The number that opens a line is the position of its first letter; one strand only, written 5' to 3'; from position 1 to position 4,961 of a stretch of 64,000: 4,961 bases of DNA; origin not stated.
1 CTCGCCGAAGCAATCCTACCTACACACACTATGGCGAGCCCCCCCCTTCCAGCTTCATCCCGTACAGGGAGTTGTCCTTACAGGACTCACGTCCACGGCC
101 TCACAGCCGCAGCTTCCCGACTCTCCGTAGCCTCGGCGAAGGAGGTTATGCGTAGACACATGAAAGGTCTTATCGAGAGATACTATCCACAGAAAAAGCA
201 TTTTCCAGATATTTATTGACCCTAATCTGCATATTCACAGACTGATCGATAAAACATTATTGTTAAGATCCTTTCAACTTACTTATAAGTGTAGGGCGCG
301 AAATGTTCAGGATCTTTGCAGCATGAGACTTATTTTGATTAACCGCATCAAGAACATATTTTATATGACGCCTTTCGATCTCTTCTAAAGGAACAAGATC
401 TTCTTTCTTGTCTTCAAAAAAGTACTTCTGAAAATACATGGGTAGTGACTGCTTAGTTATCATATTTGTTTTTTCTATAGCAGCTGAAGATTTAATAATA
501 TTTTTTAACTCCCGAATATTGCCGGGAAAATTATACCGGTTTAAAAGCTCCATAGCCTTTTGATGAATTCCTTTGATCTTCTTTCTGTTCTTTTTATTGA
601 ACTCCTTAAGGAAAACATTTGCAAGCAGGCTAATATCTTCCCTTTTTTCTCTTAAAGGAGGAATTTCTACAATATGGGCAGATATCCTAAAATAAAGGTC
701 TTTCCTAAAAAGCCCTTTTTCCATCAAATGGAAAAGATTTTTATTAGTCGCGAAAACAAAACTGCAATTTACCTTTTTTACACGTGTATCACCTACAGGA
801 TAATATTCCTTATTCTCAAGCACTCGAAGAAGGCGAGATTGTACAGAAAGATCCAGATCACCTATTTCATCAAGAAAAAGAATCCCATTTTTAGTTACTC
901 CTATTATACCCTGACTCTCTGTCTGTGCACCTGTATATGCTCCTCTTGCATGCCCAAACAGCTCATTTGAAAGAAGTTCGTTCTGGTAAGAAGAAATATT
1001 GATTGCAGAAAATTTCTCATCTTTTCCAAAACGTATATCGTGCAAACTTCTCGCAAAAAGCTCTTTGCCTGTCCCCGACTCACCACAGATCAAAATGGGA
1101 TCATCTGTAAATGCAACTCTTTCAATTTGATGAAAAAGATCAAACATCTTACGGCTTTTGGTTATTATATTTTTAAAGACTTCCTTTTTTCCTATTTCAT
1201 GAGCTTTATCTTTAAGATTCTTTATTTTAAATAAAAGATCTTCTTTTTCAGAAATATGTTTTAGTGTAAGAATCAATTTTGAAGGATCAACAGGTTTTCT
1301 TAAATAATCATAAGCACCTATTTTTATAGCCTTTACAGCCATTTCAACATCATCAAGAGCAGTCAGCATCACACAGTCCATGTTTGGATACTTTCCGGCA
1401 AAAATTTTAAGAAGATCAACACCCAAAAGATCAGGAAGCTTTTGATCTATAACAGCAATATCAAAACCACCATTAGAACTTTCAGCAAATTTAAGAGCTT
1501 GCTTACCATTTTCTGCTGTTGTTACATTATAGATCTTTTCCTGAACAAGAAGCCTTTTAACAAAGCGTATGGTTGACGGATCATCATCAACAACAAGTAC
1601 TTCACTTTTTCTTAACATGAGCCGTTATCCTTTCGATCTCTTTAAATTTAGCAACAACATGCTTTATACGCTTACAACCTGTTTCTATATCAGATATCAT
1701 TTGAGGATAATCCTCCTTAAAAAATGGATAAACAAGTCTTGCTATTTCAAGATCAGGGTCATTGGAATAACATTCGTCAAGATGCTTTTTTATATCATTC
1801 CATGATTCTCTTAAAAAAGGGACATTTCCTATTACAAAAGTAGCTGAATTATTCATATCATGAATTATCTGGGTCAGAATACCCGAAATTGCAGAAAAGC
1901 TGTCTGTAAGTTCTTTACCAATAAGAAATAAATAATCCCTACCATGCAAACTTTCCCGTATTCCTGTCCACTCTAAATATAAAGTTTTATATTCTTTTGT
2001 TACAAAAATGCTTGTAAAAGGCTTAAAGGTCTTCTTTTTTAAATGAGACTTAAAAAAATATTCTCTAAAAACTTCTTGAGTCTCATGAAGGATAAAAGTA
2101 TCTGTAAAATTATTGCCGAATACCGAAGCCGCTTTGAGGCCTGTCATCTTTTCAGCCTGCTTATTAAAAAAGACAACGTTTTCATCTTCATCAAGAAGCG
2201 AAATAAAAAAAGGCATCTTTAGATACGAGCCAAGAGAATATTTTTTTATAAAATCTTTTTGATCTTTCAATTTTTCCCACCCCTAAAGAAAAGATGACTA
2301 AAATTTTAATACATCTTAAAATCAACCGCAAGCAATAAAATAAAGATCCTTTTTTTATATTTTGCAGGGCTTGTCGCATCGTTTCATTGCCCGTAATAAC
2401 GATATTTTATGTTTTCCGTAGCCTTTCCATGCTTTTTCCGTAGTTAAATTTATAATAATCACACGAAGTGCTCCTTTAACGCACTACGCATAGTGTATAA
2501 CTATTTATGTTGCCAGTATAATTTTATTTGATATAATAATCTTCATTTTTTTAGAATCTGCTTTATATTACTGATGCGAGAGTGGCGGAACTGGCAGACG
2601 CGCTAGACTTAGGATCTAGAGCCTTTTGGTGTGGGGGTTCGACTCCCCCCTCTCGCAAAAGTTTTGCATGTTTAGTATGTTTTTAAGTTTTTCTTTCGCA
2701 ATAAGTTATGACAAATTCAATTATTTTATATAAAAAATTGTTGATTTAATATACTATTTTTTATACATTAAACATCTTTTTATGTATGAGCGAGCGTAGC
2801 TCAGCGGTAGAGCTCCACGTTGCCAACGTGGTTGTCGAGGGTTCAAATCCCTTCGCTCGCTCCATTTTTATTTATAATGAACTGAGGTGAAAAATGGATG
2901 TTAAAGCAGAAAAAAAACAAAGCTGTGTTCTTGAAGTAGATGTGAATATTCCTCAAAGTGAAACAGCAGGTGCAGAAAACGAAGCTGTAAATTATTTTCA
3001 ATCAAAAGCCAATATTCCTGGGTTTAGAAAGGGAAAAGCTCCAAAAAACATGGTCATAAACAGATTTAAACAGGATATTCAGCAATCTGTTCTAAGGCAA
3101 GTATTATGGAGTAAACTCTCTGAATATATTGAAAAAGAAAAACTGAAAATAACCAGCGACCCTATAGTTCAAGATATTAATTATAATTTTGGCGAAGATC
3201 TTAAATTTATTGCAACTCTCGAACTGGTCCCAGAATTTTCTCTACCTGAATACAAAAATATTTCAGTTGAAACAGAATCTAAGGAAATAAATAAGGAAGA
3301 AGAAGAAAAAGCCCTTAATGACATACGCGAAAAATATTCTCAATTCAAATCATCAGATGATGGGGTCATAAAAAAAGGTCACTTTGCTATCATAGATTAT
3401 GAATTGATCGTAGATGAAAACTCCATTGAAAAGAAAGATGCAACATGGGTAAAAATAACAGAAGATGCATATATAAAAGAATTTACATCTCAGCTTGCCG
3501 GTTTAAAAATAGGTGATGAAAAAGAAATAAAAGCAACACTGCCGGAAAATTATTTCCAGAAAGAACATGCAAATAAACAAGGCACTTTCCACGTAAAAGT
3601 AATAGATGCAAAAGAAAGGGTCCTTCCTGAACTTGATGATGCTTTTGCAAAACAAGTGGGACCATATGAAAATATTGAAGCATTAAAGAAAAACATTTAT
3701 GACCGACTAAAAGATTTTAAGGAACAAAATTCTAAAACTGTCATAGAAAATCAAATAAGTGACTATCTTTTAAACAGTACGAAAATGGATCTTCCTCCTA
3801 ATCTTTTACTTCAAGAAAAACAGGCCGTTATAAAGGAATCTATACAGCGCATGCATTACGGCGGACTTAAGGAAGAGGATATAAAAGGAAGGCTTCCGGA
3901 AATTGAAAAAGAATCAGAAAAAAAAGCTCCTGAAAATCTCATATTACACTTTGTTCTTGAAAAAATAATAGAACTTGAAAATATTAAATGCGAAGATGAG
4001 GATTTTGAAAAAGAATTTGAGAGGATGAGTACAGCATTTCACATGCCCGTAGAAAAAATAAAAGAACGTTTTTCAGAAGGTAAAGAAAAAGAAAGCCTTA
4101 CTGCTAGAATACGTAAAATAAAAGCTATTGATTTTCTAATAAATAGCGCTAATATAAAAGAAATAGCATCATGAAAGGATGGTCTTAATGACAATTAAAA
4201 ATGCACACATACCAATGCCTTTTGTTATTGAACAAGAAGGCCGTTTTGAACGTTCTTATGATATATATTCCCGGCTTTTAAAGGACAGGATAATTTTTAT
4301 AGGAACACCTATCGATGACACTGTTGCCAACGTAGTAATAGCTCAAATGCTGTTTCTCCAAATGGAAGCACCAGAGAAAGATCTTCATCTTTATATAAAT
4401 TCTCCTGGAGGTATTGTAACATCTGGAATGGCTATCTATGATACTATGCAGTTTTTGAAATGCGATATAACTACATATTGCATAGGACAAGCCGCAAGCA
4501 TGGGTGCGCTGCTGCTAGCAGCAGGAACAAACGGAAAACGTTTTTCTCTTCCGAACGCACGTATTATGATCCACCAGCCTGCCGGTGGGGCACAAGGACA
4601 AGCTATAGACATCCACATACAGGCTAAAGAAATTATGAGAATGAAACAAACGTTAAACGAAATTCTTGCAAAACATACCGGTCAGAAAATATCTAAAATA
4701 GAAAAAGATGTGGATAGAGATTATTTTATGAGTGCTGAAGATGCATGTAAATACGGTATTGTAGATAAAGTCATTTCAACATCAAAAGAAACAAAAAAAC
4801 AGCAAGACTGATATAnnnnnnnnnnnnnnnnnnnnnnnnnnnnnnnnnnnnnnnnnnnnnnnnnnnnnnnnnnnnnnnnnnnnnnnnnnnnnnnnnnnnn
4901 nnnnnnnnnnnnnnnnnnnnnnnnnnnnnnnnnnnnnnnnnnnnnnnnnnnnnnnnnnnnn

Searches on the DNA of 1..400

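Call 71: search_rna_families(source=window, start=1, end=400, threshold=evalue, max_evalue=1)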
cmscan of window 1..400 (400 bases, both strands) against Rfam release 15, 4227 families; matches with E-value up to 1: 0.
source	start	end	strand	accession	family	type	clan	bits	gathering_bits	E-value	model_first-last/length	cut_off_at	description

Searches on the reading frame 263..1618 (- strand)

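Call 33: search_protein_families(library=pfam, proteins=[window:263-1618:-], max_evalue=0.0001)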
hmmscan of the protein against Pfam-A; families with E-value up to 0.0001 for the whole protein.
window:263-1618:- (451 aa): 8 families
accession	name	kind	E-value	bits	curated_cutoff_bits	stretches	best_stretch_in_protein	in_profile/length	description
PF00158.32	Sigma54_activat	-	1.3e-54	184.8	20.2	1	151-314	1-164/168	Sigma-54 interaction domain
PF00072.30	Response_reg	-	2.2e-25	89.4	30.2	1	7-118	1-109/111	Response regulator receiver domain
PF25601.1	AAA_lid_14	-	5.1e-24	84.3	27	1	323-398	1-76/87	AAA+ ATPase lid domain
PF14532.12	Sigma54_activ_2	-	5.7e-21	75.6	25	1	153-322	2-138/138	Sigma-54 interaction domain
PF07724.20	AAA_2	-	4.2e-10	40.3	27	1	175-300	6-132/166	AAA domain (Cdc48 subfamily)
PF02954.25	HTH_8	-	3.2e-09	36.8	22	1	411-449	2-40/42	Bacterial regulatory protein, Fis family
PF07728.20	AAA_5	-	1.9e-07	31.6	22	1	175-294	2-124/139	AAA domain (dynein-related subfamily)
PF01078.27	Mg_chelatase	-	2.3e-05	24.3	20.3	0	174-271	24-134/207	Magnesium chelatase, subunit ChlI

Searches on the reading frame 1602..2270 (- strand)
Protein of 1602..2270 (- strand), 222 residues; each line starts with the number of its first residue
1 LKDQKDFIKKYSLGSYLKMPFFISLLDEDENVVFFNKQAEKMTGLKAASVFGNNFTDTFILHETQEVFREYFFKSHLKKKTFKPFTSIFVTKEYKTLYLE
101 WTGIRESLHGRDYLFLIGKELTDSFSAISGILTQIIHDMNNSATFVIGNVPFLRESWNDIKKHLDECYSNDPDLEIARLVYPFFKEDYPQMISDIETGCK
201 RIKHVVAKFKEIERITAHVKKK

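Call 33: search_protein_families(library=pfam, proteins=[window:1602-2270:-], max_evalue=0.0001)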
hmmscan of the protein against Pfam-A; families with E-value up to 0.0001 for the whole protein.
window:1602-2270:- (222 aa): 2 families
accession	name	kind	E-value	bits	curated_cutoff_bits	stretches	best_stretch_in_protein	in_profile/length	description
PF13426.13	PAS_9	-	7.1e-08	33.1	27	1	21-117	4-97/103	PAS domain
PF00989.32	PAS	-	7.5e-07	29.6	22.6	1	19-70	10-64/113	PAS fold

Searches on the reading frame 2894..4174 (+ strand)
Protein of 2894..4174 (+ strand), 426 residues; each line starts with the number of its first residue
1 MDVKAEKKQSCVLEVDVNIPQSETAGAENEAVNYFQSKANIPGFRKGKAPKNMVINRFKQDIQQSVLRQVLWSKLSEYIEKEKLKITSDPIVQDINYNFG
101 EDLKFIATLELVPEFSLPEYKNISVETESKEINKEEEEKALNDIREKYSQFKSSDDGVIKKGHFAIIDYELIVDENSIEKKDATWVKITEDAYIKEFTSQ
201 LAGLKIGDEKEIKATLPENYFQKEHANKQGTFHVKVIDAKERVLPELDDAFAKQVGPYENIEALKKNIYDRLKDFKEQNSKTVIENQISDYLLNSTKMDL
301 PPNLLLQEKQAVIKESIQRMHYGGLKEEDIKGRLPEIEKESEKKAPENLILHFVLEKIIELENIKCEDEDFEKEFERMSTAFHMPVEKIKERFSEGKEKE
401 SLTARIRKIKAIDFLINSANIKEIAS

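Call 33: search_protein_families(library=pfam, proteins=[window:2894-4174:+], max_evalue=0.0001)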
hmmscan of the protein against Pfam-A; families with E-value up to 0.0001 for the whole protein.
window:2894-4174:+ (426 aa): 2 families
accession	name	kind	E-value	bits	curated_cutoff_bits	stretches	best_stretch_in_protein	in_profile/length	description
PF05697.18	Trigger_N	-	6.4e-32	111.3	22.2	1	1-143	1-143/144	Bacterial trigger factor protein (TF)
PF05698.19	Trigger_C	-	7.2e-20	72.1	22.7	1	261-416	2-161/162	Bacterial trigger factor protein (TF) C-terminus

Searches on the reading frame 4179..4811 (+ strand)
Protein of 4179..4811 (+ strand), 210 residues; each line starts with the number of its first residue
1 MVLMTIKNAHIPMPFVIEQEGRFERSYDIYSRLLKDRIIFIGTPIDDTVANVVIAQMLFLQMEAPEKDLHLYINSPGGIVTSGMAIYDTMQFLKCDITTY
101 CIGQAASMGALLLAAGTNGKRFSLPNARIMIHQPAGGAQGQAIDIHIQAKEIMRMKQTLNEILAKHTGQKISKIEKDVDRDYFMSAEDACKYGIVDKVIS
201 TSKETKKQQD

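Call 33: search_protein_families(library=pfam, proteins=[window:4179-4811:+], max_evalue=0.0001)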
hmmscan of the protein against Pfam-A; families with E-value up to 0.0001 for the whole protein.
window:4179-4811:+ (210 aa): 1 family
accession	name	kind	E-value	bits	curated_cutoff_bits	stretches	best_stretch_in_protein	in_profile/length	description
PF00574.28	CLP_protease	-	3.8e-87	291.3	20.2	1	24-201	4-181/182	Clp protease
